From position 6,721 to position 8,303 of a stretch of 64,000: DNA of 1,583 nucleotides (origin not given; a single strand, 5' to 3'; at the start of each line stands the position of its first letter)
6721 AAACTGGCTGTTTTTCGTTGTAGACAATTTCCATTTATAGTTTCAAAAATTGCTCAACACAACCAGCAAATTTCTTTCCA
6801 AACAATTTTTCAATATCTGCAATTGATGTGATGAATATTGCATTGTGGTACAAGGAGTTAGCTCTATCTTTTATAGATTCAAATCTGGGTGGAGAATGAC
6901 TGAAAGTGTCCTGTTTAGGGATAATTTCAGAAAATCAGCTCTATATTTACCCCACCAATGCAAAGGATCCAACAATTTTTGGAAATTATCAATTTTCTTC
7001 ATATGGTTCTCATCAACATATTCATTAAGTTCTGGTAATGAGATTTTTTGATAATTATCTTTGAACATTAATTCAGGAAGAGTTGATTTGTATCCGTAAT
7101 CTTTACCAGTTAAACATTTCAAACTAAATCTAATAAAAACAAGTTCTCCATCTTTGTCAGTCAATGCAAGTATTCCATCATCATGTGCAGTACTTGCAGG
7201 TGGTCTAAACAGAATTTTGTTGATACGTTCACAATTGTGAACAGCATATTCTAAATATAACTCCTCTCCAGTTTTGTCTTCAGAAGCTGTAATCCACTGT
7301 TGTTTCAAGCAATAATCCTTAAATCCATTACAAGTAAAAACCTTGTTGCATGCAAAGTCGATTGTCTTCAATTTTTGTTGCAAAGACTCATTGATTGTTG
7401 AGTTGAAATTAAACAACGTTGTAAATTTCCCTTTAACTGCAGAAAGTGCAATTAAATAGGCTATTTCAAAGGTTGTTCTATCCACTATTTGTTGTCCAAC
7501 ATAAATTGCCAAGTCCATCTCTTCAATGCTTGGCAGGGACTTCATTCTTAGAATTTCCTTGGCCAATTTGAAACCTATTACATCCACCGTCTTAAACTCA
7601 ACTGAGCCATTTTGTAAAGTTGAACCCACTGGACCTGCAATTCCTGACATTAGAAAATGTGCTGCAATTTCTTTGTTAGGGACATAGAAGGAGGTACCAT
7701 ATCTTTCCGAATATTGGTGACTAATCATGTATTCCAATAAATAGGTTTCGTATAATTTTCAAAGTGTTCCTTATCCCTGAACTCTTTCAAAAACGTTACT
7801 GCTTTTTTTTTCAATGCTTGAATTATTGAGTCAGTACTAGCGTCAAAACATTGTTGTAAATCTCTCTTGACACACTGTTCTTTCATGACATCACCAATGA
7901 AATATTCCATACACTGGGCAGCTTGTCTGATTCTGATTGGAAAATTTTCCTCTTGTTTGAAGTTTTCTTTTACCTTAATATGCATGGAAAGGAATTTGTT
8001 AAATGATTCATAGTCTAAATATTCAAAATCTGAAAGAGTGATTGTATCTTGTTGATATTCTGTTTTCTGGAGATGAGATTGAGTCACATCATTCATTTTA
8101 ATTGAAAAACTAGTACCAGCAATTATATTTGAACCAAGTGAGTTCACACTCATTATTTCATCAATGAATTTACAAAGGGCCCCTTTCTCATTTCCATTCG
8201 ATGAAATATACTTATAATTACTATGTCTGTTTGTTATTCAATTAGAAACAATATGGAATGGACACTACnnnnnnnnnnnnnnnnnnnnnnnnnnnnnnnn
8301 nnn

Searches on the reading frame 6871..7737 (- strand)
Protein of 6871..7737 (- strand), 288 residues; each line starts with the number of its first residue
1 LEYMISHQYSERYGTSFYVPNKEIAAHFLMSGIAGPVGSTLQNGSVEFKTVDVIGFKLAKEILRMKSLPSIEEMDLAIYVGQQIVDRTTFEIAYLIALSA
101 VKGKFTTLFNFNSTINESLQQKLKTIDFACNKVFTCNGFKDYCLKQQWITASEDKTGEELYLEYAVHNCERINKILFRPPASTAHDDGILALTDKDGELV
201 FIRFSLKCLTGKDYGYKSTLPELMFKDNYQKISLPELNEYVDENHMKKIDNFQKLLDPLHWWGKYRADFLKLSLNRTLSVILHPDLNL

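Call 4: search_protein_families(library=pfam, proteins=[window:6871-7737:-], max_evalue=0.1)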
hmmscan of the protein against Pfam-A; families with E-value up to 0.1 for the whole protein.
window:6871-7737:- (288 aa): 1 family
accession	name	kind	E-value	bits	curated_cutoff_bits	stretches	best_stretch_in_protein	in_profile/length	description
PF05699.19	Dimer_Tnp_hAT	-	0.041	14.1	21.4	1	236-273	1-35/84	hAT family C-terminal dimerisation region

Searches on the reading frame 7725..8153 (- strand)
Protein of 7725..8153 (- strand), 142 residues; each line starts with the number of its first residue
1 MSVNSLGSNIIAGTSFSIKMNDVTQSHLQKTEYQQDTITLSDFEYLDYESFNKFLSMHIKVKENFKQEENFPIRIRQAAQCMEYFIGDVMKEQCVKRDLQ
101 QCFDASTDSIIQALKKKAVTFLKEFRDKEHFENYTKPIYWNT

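Call 4: search_protein_families(library=pfam, proteins=[window:7725-8153:-], max_evalue=0.1)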
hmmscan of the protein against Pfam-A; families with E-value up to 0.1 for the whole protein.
window:7725-8153:- (142 aa): 1 family
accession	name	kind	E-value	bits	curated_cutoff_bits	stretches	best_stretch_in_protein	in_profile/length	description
PF14650.11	FAM75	-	0.097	12.6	24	0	30-136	245-359/382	FAM75 family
